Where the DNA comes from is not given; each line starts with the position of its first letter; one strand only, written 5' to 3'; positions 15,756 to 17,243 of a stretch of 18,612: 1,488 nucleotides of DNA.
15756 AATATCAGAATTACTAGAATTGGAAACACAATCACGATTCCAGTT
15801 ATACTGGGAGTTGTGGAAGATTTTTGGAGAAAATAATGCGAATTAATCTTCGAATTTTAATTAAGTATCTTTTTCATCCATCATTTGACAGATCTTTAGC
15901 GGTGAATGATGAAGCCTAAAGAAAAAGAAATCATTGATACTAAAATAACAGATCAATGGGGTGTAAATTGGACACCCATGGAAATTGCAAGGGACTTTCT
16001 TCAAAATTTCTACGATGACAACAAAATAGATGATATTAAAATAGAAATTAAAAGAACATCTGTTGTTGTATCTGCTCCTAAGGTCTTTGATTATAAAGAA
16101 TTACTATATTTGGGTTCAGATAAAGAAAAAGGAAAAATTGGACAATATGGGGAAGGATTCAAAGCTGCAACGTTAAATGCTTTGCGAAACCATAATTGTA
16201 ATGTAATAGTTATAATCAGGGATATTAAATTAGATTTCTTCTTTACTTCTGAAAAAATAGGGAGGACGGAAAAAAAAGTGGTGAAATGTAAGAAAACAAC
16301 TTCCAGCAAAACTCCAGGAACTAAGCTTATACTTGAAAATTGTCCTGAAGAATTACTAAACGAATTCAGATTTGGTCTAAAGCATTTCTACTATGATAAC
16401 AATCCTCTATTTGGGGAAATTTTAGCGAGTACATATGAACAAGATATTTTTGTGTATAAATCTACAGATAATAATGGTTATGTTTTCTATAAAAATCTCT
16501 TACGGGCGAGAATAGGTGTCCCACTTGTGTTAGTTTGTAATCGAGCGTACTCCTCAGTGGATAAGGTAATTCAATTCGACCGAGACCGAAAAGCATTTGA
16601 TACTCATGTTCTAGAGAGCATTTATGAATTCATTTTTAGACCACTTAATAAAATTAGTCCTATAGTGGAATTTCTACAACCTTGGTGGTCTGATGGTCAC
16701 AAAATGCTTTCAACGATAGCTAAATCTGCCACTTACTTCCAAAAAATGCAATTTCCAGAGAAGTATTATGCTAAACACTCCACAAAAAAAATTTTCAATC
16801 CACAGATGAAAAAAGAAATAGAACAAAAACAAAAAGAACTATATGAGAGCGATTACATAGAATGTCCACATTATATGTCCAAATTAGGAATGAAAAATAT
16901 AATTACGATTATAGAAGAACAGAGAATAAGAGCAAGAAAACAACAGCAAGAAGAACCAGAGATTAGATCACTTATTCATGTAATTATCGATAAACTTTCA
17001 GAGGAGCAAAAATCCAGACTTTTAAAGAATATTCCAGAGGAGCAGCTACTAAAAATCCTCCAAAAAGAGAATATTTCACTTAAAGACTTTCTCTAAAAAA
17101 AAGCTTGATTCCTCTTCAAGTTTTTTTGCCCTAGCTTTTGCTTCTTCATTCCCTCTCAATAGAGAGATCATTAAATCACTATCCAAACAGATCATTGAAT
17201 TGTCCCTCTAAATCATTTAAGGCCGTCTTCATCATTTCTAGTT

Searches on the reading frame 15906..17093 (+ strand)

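Call 6: search_protein_families(library=pfam, proteins=[window:15906-17093:+], max_evalue=0.001)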
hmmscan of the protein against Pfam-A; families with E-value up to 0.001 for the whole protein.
window:15906-17093:+ (396 aa): 0 families

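Call 32: search_protein_families(library=pfam, proteins=[window:15906-17093:+], max_evalue=1)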
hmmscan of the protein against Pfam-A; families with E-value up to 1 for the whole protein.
window:15906-17093:+ (396 aa): 1 family
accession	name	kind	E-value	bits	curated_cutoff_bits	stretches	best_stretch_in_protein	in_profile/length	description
PF15119.11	APOC4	-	0.043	14.5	27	1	8-40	29-60/94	Apolipoprotein C4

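Call 84: search_protein_families(library=padloc, proteins=[window:15906-17093:+], max_evalue=0.01)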
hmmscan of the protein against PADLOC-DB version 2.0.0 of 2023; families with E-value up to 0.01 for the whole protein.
window:15906-17093:+ (396 aa): 0 families
